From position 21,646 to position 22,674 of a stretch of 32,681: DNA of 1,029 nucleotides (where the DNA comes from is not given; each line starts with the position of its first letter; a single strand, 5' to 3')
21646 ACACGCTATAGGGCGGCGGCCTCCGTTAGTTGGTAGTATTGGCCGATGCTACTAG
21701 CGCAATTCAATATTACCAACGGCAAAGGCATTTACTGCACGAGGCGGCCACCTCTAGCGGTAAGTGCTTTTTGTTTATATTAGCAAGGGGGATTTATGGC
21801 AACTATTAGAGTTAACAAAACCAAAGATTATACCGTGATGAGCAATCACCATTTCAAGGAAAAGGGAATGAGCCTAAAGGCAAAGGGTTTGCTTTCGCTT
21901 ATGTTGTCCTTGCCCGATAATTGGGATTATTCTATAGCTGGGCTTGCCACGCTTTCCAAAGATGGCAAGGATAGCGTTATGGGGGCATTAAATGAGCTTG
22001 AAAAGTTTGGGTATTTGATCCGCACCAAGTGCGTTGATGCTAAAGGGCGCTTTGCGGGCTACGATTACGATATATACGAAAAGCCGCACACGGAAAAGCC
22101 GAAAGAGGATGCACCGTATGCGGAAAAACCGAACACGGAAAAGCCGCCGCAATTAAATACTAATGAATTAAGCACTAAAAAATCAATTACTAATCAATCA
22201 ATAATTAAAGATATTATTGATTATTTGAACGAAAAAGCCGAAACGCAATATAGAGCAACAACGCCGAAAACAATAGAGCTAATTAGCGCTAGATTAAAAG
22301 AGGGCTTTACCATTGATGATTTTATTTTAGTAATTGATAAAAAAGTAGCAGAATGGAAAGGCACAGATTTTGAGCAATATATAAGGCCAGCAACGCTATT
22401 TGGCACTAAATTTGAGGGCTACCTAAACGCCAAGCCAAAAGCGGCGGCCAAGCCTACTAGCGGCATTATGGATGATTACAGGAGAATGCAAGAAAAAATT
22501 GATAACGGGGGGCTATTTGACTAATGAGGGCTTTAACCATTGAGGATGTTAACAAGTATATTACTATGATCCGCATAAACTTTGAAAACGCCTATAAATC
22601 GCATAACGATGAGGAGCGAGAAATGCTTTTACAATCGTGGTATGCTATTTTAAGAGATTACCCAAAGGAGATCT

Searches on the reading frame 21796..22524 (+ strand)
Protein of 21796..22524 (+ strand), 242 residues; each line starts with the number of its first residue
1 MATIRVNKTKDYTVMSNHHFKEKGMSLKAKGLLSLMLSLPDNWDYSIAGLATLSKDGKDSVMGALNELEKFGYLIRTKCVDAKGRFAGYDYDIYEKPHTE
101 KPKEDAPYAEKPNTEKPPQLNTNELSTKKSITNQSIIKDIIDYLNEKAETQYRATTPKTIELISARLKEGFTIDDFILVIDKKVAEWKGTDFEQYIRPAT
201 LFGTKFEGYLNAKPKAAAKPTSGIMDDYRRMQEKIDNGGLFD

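Call 10: search_protein_families(library=phrogs, proteins=[window:21796-22524:+])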
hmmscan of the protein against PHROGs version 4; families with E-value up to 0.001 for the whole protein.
window:21796-22524:+ (242 aa): 16 families
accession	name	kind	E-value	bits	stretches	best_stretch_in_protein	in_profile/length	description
phrog_428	-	DNA, RNA and nucleotide metabolism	3.9e-63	215.2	1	2-222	80-320/455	replication initiation protein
phrog_1163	-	unknown function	1.9e-31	110.8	1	114-221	158-259/273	-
phrog_4707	-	DNA, RNA and nucleotide metabolism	3.2e-24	87.2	1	4-103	8-106/409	replication initiation protein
phrog_20981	-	unknown function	8.5e-22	79.1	1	128-221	174-262/293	-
phrog_186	-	DNA, RNA and nucleotide metabolism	1.2e-19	72.1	1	1-181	11-210/308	DnaD-like helicase loader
phrog_22134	-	unknown function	2e-16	61.6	1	15-130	2-121/262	-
phrog_11718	-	unknown function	1.8e-15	58.1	1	2-99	2-101/105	-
phrog_22793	-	unknown function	9.1e-15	55.7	1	127-213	51-136/177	-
phrog_23842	-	unknown function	1.1e-13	52.1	1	5-123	18-133/317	-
phrog_270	-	DNA, RNA and nucleotide metabolism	2.4e-13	51.2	1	7-150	27-157/383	replication initiation protein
phrog_1456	-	DNA, RNA and nucleotide metabolism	2e-12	47.8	1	4-84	5-85/365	DNA binding protein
phrog_37920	-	DNA, RNA and nucleotide metabolism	9.6e-10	39.1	1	11-88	11-88/245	HTH DNA binding protein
phrog_27492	-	unknown function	1.6e-09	38.7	1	3-105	15-116/304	-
phrog_1701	-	DNA, RNA and nucleotide metabolism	1.4e-08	35.9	1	115-217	198-303/323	DnaD-like helicase loader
phrog_345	-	DNA, RNA and nucleotide metabolism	0.00011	23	1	9-133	24-172/297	replication initiation O-like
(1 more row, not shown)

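Call 11: search_protein_families(library=pfam, proteins=[window:21796-22524:+])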
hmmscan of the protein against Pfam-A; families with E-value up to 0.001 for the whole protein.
window:21796-22524:+ (242 aa): 2 families
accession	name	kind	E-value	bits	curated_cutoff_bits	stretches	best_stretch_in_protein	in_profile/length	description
PF09524.15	Phg_2220_C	-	5.4e-31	106.9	27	1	140-211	1-73/73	Conserved phage C-terminus (Phg_2220_C)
PF13730.12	HTH_36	-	2.6e-09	37.2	25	1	24-74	2-55/55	Helix-turn-helix domain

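Call 14: find_related_loci(query=window:21796-22521:+, collection=viral_contigs, flank=3000)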
Query window:21796-22521:+ (242 aa) in viral_contigs; peptide patterns used: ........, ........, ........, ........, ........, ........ (x = any residue, [..] = any of these).
108 stretches matched a pattern; 107 encode a relative of the query (tblastn E <= 1e-3); the best 80 are kept; 80 distinct loci.
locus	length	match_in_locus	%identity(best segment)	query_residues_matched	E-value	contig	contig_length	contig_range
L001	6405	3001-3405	65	1-142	5e-56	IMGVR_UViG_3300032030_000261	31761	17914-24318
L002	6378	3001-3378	69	1-126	3e-55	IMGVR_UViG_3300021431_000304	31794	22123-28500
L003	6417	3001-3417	55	1-134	4e-39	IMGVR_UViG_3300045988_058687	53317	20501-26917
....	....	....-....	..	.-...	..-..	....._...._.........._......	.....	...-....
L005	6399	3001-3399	58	1-129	6e-39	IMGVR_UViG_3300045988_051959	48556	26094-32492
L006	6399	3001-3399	58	1-129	8e-39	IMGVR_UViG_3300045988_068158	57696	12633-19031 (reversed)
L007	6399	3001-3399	57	1-129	1e-38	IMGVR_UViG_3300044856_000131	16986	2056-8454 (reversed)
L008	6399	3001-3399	58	1-129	1e-38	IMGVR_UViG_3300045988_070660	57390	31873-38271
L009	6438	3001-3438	52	1-141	3e-38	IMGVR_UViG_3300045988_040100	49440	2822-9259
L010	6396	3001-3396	55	1-127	1e-37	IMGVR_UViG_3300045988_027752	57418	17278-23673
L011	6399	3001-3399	57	1-129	2e-38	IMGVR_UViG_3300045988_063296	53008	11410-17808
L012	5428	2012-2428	54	1-134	4e-38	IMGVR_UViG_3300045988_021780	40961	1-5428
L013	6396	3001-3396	55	1-127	1e-37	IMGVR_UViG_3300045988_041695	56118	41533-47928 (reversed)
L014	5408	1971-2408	52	1-141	1e-37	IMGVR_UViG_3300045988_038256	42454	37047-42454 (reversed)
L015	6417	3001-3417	54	1-134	1e-37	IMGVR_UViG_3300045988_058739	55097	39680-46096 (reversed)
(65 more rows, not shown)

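Call 17: find_related_loci(query=window:21796-22521:+, collection=genome_contigs, flank=4000)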
Query window:21796-22521:+ (242 aa) in genome_contigs; peptide patterns used: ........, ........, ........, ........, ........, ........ (x = any residue, [..] = any of these).
64 stretches matched a pattern; 15 encode a relative of the query (tblastn E <= 1e-3); 15 distinct loci.
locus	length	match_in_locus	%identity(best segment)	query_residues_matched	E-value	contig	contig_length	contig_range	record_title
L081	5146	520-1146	40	1-181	3e-37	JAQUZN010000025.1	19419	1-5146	MAG: Candidatus Izemoplasmatales bacterium isolate STD2_261 NODE_10293_length_19419_cov_7.643064_Sandtown_D2, whole geno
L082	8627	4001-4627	40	1-181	6e-37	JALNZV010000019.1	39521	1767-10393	MAG: Tissierellaceae bacterium isolate SO_2017_LW2 bin 118 scaffold_2256_c1_LW138R_2017, whole genome shotgun sequence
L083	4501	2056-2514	42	1-142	5e-34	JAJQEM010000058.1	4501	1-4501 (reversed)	MAG: Clostridiales bacterium isolate MI.9_4 NODE_1597_length_4501_cov_18.732344, whole genome shotgun sequence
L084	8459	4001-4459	42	1-142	4e-34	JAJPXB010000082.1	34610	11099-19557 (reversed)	MAG: Clostridiales bacterium isolate AH.10_4 NODE_130_length_34610_cov_30.716481, whole genome shotgun sequence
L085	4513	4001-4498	41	1-153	8e-34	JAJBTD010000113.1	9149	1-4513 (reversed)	MAG: Clostridiales bacterium isolate U_126755 U_126755=NODE_623_length_9149_cov_9.658676, whole genome shotgun sequence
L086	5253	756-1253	41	1-153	8e-34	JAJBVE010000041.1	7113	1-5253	MAG: Clostridiales bacterium isolate U_127077 U_127077=NODE_774_length_7113_cov_15.469255, whole genome shotgun sequence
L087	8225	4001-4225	72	137-211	5e-32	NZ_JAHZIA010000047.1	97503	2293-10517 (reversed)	MAG: Anaerofustis sp. isolate HRGM_Genome_3374 HRGM_Genome_3374_47, whole genome shotgun sequence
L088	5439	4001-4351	51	113-227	1e-30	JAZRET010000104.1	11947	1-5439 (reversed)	MAG: Congzhengia sp. isolate T1900045498_YK20190192.MAGScoT_cleanbin_000024 SGB_7464_k141_1473261, whole genome shotgun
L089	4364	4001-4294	52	1-98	2e-30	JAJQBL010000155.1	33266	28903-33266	MAG: Clostridiales bacterium isolate C.3_10 NODE_220_length_33266_cov_42.387552, whole genome shotgun sequence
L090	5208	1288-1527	60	134-213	6e-26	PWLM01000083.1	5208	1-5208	MAG: Bacillus sp. (in: Bacteria) isolate CSSed10_241R1 CS-Sed10-C54542, whole genome shotgun sequence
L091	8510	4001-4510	39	57-211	4e-23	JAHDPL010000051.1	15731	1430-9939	MAG: Sporomusaceae bacterium isolate SM1-B11.1 k141_68235, whole genome shotgun sequence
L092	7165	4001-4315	42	3-107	9e-20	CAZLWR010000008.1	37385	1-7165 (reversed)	MAG TPA_asm: uncultured Candidatus Peribacteria bacterium isolate binchicken_co105_19 genome assembly, contig: NODE_1316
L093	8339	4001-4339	45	121-229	3e-19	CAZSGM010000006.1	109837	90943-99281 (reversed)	MAG TPA_asm: uncultured Lachnospiraceae bacterium isolate SRP313737_co1_169 genome assembly, contig: NODE_265_length_109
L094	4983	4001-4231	53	137-211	3e-18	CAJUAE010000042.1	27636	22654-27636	MAG TPA_asm: uncultured Lachnospiraceae bacterium isolate MGBC120144 genome assembly, contig: MGBC120144.42, whole genom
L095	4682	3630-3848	49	140-212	6e-15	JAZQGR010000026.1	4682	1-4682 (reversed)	MAG: Eubacteriales bacterium isolate T1900044630_TS20190096.MAGScoT_cleanbin_000001 SGB_1020_k141_1225588, whole genome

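Call 18: find_encoding_contigs(protein=window:21796-22524:+, flank=3000, max_places=10)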
Protein window:21796-22524:+ (242 aa): no gene with exactly this product is on record in the collection.

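Call 20: find_homologous_proteins(query=window:21796-22521:+, max_evalue=1e-20)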
Query window:21796-22521:+ (242 aa): 7900 proteins with E <= 1e-20 among 8000 candidates; the best 120 are listed.
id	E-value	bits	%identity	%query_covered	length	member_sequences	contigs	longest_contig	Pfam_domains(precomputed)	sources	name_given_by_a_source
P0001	5.6e-158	542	100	100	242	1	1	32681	PF09524.16,PF13730.13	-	-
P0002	4.4e-92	326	71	88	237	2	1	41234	PF09524.16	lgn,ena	-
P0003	1.3e-91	325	69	89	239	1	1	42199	PF09524.16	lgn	-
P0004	5.0e-89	316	68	92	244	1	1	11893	PF09524.16,PF13730.13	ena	-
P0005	8.6e-89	315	71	88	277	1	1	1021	PF09524.16,PF13730.13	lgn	-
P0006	2.8e-88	314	68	88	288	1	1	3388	PF09524.16,PF13730.13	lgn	-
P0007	3.0e-88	314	67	88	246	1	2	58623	PF09524.16,PF13730.13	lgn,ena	-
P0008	3.1e-88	314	68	88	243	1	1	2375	PF09524.16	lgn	-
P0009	3.2e-88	314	68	88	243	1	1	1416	PF09524.16,PF13730.13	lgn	-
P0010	3.9e-88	313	66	95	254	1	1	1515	PF09524.16,PF13730.13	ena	-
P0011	5.8e-88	313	64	93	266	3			PF09524.16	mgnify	mgnify:CR=1 FL=1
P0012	7.7e-88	312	65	93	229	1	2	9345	PF09524.16,PF13730.13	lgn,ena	-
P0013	1.3e-87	312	68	88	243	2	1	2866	PF09524.16,PF13730.13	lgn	-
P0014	1.9e-87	311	67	92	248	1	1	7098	PF09524.16,PF13730.13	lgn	-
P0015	4.4e-87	310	68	88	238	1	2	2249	PF09524.16,PF13730.13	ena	-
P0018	2.3e-86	307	65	94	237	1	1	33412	PF09524.16,PF13730.13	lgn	-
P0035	2.5e-85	304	65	93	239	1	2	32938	PF09524.16,PF13730.13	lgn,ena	-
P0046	8.5e-84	299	64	89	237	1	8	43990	PF09524.16,PF13730.13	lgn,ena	-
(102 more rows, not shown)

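Call 30: find_encoding_contigs(protein=P0002, flank=3000, max_places=4)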
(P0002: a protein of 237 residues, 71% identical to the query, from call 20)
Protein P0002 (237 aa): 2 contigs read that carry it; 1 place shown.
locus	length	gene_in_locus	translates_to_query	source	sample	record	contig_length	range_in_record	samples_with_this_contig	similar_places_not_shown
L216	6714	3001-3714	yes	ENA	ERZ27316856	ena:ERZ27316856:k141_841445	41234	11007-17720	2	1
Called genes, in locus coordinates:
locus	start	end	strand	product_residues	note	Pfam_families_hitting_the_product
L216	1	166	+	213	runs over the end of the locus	PF04404:ERF, PF20600:ExoX-like_C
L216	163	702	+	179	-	-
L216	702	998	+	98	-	-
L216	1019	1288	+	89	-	-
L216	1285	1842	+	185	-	-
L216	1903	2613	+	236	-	-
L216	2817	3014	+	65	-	-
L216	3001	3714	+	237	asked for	PF09524:Phg_2220_C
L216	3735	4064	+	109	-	-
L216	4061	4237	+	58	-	PF14192:DUF4314 (weak)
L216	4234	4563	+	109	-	-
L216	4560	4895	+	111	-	-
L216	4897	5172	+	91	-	-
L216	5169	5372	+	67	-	PF13560:HTH_31, PF12844:HTH_19, PF01381:HTH_3, PF13443:HTH_26 (weak)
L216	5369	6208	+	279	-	PF01695:IstB_IS21, PF00004:AAA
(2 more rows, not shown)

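Call 31: find_encoding_contigs(protein=P0003, flank=3000, max_places=4)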
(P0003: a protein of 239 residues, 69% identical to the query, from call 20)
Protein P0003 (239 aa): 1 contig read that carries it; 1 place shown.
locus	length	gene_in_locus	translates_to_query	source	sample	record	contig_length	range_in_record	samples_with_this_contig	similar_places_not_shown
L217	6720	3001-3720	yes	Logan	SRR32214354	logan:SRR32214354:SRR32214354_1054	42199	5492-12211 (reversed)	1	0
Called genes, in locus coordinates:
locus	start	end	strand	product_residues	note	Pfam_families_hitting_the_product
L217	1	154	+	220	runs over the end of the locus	PF03837:RecT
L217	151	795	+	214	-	PF12706:Lactamase_B_2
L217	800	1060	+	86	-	-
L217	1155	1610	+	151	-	-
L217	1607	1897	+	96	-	-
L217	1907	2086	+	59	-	-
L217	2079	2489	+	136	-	PF00436:SSB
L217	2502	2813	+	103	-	-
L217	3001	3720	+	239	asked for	PF09524:Phg_2220_C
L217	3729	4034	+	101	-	-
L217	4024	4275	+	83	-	-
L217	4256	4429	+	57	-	-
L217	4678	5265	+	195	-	PF01695:IstB_IS21, PF00308:Bac_DnaA (weak), PF00004:AAA (faint)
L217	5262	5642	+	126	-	-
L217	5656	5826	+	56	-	-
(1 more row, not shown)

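Call 32: find_encoding_contigs(protein=P0004, flank=3000, max_places=4)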
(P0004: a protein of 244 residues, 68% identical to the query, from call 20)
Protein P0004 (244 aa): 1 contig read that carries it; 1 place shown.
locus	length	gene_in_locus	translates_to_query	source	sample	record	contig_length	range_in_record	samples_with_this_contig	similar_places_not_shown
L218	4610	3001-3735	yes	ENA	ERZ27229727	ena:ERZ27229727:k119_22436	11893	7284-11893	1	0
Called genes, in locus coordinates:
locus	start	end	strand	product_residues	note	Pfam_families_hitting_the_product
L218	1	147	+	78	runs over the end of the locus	-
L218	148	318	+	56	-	-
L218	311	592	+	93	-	-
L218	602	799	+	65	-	-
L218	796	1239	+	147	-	PF00436:SSB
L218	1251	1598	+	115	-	-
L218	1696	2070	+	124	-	PF27127:YfdP (weak)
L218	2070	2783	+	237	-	-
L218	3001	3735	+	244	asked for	PF13730:HTH_36 (faint), PF09524:Phg_2220_C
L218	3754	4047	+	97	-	-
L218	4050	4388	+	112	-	PF03692:CxxCxxCC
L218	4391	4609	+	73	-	?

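Call 42: find_related_loci(query=A2, collection=metagenome_contigs, flank=2000)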
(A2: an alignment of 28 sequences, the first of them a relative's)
Query A2 (242 aa) in metagenome_contigs; peptide patterns used: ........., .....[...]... (x = any residue, [..] = any of these).
600 stretches matched a pattern (row limit reached: there are more); 575 encode a relative of the query (tblastn E <= 1e-3); the best 80 are kept; 80 distinct loci.
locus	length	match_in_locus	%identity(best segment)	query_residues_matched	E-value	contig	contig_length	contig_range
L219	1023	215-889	49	1-232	6e-67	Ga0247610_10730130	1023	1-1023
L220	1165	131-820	49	1-213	2e-66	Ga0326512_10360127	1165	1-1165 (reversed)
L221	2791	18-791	41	1-219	2e-57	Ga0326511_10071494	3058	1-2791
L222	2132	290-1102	40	1-219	1e-56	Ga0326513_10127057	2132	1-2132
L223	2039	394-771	68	1-126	2e-55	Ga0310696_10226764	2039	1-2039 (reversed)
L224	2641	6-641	48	11-215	2e-51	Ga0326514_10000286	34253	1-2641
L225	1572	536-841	73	1-102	9e-50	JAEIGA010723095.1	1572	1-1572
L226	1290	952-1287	67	1-117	2e-49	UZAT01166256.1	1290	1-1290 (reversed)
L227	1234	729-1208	49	1-169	9e-48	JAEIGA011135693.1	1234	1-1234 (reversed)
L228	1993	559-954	53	1-138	8e-45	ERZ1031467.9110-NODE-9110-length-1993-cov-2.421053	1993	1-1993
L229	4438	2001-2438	51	1-135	3e-43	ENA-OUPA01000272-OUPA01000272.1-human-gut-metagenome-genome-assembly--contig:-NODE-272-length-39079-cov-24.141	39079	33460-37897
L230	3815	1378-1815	51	1-135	3e-43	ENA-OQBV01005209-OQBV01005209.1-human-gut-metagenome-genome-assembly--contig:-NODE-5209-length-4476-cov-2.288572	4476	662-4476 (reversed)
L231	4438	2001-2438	51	1-135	6e-43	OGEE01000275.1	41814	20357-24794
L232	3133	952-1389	53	1-135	7e-43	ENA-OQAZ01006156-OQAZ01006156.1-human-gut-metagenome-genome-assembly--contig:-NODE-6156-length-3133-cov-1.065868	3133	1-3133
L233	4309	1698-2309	42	1-196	4e-43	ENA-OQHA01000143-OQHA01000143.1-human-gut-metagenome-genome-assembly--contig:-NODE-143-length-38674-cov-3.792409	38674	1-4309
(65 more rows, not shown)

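Call 52: find_encoding_contigs(protein=P0007, flank=1500, max_places=3)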
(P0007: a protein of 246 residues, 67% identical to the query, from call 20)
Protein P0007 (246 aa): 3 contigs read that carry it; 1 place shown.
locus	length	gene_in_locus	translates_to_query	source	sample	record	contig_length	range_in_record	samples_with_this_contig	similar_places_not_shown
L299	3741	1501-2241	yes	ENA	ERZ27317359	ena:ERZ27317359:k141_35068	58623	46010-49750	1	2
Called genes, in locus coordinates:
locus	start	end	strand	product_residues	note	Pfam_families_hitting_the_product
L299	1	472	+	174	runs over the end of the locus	PF00436:SSB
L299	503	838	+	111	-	-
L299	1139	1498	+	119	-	PF13392:HNH_3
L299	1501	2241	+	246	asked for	PF13730:HTH_36 (weak), PF09524:Phg_2220_C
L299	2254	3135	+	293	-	PF01695:IstB_IS21 (weak), PF00308:Bac_DnaA (weak)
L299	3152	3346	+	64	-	-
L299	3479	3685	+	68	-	-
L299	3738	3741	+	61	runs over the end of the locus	-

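Call 53: find_encoding_contigs(protein=P0018, flank=1500, max_places=3)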
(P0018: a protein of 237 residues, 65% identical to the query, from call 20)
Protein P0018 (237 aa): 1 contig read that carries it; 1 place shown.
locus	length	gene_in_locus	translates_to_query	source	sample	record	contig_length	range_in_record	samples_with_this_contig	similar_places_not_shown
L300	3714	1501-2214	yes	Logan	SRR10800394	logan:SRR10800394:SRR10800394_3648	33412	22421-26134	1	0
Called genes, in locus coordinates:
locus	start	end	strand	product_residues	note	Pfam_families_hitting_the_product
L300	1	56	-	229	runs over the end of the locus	PF01476:LysM, PF00188:CAP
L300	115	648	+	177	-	PF01381:HTH_3 (weak)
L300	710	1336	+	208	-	PF01555:N6_N4_Mtase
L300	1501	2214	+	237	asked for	PF13730:HTH_36 (weak), PF09524:Phg_2220_C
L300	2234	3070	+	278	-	PF01695:IstB_IS21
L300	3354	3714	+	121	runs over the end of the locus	PF00436:SSB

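Call 54: find_encoding_contigs(protein=P0035, flank=1500, max_places=3)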
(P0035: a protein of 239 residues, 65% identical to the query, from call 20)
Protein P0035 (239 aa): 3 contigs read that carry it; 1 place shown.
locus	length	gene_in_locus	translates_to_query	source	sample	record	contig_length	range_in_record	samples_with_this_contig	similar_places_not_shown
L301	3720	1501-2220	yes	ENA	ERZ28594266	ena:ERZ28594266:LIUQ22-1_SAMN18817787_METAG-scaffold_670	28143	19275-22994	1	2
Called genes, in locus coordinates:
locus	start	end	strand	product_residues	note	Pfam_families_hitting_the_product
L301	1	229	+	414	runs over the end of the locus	PF01507:PAPS_reduct, PF11922:DUF3440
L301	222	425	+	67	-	-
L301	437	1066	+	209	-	PF01764:Lipase_3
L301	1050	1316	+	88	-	-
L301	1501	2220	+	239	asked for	PF13730:HTH_36 (weak), PF09524:Phg_2220_C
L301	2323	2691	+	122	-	-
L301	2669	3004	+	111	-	-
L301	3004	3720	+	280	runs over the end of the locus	PF01695:IstB_IS21, PF03969:AFG1_ATPase (faint)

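Call 55: find_encoding_contigs(protein=P0046, flank=1500, max_places=6)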
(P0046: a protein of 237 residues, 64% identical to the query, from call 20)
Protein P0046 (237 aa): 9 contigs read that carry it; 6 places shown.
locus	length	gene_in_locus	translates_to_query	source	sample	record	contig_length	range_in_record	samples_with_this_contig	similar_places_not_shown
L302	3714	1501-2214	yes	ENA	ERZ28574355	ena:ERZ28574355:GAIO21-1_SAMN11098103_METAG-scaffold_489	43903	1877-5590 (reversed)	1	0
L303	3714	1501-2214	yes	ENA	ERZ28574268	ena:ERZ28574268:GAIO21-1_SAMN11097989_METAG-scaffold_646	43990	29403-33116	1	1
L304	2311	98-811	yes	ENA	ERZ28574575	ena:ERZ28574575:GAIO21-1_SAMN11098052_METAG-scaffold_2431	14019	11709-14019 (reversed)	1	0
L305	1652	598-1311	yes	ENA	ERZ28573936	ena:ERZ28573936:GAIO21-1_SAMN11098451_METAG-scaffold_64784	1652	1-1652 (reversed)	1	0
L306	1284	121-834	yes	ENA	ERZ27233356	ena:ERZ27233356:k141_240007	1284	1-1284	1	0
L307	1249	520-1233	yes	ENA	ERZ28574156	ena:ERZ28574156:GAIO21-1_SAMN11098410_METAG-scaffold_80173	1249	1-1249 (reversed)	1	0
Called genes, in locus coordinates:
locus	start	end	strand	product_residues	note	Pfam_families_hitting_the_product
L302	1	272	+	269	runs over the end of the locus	-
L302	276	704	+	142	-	PF00436:SSB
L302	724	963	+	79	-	PF14090:HTH_39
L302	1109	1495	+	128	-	PF13392:HNH_3 (weak)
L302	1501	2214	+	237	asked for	PF13730:HTH_36 (weak), PF09524:Phg_2220_C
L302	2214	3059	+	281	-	PF01695:IstB_IS21, PF00308:Bac_DnaA (weak), PF20720:nSTAND3 (weak)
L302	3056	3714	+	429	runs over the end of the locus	PF00145:DNA_methylase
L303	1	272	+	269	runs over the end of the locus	-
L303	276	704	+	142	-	PF00436:SSB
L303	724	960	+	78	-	PF14090:HTH_39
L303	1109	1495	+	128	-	PF13392:HNH_3 (weak)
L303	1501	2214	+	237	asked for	PF13730:HTH_36 (weak), PF09524:Phg_2220_C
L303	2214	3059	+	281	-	PF01695:IstB_IS21, PF00308:Bac_DnaA (weak), PF20720:nSTAND3 (weak)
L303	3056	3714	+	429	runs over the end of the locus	PF00145:DNA_methylase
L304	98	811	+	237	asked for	PF13730:HTH_36 (weak), PF09524:Phg_2220_C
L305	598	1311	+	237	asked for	PF13730:HTH_36 (weak), PF09524:Phg_2220_C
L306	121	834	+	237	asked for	PF13730:HTH_36 (weak), PF09524:Phg_2220_C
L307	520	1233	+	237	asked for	PF13730:HTH_36 (weak), PF09524:Phg_2220_C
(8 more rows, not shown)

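Call 60: find_related_loci(query=P0003, collection=viral_contigs, flank=1200)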
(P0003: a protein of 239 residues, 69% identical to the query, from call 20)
Query P0003 (239 aa) in viral_contigs; peptide patterns used: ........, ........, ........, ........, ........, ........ (x = any residue, [..] = any of these).
100 stretches matched a pattern; 97 encode a relative of the query (tblastn E <= 1e-3); the best 80 are kept; 80 distinct loci.
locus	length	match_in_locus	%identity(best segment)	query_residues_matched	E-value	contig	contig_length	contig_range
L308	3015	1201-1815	49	1-218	3e-63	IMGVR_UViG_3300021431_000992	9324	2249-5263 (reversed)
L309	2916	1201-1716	57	1-170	6e-57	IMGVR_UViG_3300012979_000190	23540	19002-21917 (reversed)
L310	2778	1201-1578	70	1-129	1e-55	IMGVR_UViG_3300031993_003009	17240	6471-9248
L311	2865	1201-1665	62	1-149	6e-55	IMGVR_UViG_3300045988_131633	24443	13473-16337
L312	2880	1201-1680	60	1-148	1e-54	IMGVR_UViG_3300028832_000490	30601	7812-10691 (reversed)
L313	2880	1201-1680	57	1-148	1e-53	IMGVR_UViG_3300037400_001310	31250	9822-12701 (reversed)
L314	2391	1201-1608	65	1-131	5e-52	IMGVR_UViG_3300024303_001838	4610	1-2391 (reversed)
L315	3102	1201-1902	46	1-226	7e-52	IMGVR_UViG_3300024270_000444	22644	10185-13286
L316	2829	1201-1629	62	1-137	2e-51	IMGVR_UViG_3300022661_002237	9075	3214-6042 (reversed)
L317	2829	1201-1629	62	1-137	2e-51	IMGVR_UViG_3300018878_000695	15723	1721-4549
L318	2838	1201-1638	62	3-138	3e-51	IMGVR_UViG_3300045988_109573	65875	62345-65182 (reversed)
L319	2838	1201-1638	62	3-138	3e-51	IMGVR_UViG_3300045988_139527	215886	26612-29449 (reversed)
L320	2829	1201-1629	62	1-137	2e-51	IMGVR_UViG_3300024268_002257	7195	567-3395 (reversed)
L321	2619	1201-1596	66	1-127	1e-50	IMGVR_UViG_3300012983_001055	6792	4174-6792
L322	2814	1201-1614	64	1-135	5e-50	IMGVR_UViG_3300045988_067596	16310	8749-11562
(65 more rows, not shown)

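Call 61: find_related_loci(query=P0035, collection=viral_contigs, flank=1200)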
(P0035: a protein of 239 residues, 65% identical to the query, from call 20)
Query P0035 (239 aa) in viral_contigs; peptide patterns used: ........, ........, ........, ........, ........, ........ (x = any residue, [..] = any of these).
48 stretches matched a pattern; 47 encode a relative of the query (tblastn E <= 1e-3); 47 distinct loci.
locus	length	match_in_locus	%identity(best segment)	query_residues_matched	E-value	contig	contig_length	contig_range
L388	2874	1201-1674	63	3-160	7e-61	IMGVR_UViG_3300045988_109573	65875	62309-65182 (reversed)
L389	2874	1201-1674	63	3-160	7e-61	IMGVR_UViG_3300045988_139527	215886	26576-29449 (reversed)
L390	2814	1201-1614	68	1-145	2e-59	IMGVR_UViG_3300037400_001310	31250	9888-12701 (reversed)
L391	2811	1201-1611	68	1-145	5e-59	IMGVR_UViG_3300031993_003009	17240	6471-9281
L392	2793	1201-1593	68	1-131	1e-57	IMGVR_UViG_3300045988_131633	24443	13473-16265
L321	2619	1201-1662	62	1-150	1e-56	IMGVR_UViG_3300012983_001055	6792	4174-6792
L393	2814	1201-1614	66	1-145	1e-55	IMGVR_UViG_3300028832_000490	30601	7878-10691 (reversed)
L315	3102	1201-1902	44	1-227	1e-54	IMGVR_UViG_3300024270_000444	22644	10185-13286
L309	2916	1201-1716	56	1-171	2e-54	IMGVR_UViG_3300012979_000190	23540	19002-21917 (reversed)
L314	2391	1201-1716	55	1-168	4e-53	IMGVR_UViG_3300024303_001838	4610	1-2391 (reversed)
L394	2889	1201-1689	58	1-154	1e-52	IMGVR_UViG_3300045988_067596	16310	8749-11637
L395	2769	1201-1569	68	1-123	2e-52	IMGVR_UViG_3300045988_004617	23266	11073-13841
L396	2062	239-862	45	1-189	4e-50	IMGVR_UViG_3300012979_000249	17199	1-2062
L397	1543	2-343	70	15-128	5e-50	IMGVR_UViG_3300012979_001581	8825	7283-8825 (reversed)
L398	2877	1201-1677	55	1-145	3e-49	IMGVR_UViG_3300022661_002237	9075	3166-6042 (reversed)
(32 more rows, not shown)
